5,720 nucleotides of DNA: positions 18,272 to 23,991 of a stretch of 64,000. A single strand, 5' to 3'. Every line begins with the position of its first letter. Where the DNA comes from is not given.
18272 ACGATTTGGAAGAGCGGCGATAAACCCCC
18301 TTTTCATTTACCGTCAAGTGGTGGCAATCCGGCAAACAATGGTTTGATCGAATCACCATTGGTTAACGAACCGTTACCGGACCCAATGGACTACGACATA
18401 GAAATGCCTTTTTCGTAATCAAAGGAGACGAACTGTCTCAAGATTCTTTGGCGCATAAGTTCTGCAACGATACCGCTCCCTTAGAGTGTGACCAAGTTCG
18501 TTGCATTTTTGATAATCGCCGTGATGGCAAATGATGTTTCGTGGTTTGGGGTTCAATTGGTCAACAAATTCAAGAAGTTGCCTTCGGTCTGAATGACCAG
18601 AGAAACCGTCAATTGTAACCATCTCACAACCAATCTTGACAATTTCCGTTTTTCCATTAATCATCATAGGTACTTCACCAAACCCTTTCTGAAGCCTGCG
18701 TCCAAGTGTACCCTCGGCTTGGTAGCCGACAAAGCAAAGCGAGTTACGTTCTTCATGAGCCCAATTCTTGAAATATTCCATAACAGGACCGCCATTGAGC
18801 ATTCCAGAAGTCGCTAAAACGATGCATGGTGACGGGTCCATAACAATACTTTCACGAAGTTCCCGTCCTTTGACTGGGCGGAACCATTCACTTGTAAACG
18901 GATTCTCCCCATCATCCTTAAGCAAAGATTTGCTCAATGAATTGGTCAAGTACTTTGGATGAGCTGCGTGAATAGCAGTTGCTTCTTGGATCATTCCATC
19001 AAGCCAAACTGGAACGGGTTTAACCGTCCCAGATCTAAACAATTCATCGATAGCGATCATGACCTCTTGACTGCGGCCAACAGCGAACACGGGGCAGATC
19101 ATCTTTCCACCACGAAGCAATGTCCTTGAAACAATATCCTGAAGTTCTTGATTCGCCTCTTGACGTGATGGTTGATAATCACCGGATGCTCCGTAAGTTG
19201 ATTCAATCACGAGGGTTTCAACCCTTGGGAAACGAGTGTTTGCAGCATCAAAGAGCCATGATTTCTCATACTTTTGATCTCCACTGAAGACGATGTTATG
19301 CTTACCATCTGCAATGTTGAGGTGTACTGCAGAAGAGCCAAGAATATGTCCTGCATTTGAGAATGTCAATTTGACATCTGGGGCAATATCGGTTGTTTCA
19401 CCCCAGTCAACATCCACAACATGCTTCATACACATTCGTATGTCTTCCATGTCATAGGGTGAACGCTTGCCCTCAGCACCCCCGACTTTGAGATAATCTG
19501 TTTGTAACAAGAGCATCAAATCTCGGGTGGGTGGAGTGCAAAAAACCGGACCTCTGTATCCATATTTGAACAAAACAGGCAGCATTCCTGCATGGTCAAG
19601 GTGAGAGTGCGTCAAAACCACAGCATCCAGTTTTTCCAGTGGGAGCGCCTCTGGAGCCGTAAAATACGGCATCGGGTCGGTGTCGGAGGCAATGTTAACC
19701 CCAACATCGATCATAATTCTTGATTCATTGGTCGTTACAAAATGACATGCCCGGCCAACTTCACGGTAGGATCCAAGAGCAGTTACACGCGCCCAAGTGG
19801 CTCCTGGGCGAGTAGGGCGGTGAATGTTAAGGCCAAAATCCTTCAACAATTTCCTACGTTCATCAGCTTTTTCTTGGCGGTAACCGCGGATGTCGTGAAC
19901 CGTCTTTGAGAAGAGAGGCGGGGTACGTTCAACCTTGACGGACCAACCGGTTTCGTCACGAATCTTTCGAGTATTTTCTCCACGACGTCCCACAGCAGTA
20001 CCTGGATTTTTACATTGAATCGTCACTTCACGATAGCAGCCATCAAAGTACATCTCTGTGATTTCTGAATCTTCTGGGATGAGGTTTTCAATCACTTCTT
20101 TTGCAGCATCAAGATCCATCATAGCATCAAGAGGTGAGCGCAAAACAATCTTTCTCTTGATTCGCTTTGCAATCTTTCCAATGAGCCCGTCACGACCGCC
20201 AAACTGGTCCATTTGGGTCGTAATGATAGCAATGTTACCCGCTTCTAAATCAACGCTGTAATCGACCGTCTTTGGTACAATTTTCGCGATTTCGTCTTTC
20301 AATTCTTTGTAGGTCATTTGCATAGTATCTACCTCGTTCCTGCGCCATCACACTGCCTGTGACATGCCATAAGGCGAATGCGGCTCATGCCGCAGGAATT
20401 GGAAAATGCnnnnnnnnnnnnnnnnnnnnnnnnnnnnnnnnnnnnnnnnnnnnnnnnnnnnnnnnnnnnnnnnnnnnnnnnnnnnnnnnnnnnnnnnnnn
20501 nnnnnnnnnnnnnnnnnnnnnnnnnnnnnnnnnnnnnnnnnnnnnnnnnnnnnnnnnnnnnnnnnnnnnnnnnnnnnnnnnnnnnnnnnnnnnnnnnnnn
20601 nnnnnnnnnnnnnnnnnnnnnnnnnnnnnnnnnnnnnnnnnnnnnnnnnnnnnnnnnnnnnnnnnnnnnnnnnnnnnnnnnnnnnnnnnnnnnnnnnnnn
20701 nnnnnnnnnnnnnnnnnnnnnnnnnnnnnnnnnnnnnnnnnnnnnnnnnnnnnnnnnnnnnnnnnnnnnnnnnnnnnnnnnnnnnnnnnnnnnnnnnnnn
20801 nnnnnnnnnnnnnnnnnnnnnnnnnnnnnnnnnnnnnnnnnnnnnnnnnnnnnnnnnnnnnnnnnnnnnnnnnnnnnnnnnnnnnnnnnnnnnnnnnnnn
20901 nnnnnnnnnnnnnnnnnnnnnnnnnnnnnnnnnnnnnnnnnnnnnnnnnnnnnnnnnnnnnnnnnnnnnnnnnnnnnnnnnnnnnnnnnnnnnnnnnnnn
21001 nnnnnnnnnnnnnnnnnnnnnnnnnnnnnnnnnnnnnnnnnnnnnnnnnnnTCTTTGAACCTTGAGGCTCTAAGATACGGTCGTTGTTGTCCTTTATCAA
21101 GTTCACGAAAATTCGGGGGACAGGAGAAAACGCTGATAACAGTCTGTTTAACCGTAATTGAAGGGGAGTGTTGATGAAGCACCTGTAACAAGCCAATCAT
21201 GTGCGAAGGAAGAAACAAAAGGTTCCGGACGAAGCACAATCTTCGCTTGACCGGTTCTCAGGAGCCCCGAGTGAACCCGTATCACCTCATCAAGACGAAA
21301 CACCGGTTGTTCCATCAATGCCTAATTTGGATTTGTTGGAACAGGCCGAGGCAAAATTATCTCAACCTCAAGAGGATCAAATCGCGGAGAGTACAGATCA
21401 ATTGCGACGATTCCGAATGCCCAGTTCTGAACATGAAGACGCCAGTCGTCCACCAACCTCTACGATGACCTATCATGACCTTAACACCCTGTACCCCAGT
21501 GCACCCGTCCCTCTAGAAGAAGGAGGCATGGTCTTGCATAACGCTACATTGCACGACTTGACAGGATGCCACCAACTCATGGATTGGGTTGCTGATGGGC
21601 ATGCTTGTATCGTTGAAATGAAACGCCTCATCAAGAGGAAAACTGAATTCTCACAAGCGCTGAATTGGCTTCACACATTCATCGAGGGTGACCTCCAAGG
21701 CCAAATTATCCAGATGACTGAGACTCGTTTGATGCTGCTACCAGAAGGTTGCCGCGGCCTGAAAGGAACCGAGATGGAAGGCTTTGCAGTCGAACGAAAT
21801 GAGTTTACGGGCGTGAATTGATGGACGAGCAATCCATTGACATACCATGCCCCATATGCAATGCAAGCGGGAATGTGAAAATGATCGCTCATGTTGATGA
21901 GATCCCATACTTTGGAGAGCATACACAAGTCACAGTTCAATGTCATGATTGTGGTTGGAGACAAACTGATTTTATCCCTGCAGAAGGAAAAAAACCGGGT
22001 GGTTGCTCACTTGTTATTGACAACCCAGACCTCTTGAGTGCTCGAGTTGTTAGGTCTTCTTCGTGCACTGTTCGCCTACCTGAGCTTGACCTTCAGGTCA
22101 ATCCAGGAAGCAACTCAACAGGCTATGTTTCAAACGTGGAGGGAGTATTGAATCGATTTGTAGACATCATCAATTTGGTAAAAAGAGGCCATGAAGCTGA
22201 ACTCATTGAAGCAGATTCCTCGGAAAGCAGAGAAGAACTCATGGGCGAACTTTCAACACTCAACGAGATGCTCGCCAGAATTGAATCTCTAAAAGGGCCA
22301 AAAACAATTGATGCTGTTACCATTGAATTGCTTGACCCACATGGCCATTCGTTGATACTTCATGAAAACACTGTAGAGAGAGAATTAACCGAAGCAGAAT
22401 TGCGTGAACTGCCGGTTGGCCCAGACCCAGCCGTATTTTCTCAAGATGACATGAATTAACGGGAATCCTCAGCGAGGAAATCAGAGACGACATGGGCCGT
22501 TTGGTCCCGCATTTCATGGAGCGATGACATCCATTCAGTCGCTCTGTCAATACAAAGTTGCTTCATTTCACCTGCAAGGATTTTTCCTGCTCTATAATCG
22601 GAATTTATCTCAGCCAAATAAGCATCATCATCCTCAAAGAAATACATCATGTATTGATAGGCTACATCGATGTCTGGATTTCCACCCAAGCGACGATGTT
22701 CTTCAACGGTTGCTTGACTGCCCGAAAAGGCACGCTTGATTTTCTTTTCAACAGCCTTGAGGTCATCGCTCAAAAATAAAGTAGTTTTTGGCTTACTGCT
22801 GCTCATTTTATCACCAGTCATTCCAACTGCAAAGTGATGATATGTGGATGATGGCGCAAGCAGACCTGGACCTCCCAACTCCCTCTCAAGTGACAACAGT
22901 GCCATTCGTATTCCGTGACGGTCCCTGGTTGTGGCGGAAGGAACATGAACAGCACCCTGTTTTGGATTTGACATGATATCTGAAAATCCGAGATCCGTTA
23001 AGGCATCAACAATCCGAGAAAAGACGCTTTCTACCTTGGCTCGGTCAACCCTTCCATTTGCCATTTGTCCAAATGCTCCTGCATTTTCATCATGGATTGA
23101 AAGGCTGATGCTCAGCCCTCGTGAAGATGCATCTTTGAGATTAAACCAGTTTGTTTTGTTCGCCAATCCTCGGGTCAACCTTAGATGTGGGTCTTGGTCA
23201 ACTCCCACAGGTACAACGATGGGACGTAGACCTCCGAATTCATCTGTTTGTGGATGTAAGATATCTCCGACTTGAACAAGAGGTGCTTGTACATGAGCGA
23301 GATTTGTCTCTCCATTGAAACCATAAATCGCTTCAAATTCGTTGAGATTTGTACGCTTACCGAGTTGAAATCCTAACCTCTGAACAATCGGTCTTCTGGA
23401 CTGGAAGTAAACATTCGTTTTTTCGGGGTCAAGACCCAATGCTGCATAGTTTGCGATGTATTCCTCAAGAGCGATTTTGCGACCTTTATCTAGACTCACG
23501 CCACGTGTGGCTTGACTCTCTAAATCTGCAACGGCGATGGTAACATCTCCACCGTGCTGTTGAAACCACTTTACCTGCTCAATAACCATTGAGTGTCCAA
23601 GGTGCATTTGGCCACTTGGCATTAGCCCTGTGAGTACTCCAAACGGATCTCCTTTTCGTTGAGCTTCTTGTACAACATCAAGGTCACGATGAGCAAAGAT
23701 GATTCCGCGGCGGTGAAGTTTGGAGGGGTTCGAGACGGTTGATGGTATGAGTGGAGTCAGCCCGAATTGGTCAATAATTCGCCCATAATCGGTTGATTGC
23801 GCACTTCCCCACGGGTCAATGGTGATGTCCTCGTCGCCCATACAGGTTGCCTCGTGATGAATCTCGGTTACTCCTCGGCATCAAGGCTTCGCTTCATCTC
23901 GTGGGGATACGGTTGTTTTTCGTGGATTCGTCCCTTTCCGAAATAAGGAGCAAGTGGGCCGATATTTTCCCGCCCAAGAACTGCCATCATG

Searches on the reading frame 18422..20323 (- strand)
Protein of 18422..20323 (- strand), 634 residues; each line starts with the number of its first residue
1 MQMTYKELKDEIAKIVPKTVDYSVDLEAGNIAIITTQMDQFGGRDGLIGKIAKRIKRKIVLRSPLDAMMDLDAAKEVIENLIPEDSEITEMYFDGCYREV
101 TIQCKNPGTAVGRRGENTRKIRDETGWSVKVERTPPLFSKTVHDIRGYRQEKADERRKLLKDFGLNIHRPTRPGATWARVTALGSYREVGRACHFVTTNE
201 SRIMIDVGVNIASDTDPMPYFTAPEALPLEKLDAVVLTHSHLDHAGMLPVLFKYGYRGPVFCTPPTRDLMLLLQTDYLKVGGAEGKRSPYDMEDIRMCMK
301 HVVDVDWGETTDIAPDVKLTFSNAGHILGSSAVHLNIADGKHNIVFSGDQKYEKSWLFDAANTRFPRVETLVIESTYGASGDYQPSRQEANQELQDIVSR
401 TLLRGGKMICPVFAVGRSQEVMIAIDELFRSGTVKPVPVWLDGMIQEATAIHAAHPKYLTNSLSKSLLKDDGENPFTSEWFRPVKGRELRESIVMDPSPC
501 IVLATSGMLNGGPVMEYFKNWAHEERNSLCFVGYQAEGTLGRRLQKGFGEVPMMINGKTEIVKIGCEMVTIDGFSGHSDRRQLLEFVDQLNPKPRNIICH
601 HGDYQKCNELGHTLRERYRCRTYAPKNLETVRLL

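Call 101: search_protein_families(library=pfam, proteins=[window:18422-20323:-], max_evalue=0.00001)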
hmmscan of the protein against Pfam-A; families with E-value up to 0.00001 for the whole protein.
window:18422-20323:- (634 aa): 6 families
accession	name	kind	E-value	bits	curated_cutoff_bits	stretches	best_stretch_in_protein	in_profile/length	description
PF10996.14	Beta-Casp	-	2.3e-31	109.2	27.7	1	419-544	2-120/120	Beta-Casp domain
PF07521.17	RMMBL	-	2.2e-15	56.8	21.6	1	562-625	2-63/63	Zn-dependent metallo-hydrolase RNA specificity domain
PF12706.13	Lactamase_B_2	-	1.8e-11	44.5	27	1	202-376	2-165/200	Beta-lactamase superfamily domain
PF00753.33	Lactamase_B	-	7.5e-11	42.8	22.7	1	191-364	6-164/196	Metallo-beta-lactamase superfamily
PF17214.9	KH_TffA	-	1.8e-10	41.1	22.6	1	4-63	3-63/68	Transcription termination factor FttA, KH domain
PF16661.11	Lactamase_B_6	-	2.1e-10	40.8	27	1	197-359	3-171/193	Metallo-beta-lactamase superfamily domain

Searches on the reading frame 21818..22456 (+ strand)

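Call 101: search_protein_families(library=pfam, proteins=[window:21818-22456:+], max_evalue=0.00001)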
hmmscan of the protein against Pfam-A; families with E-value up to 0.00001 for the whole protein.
window:21818-22456:+ (213 aa): 2 families
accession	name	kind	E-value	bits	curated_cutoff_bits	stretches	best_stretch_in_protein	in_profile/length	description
PF22794.1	jr-ZPR1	-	1.4e-16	61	27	1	73-187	3-105/125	ZPR1 jelly-roll domain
PF03367.19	Zn_ribbon_ZPR1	-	6.2e-06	26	23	0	6-51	4-47/56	ZPR1 zinc-finger domain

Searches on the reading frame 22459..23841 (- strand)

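Call 101: search_protein_families(library=pfam, proteins=[window:22459-23841:-], max_evalue=0.00001)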
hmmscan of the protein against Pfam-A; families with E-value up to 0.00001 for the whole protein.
window:22459-23841:- (461 aa): 1 family
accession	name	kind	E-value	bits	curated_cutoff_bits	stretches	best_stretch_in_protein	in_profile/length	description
PF00579.31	tRNA-synt_1b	-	6.5e-41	141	21.1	2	64-232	3-176/292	tRNA synthetases class I (W and Y)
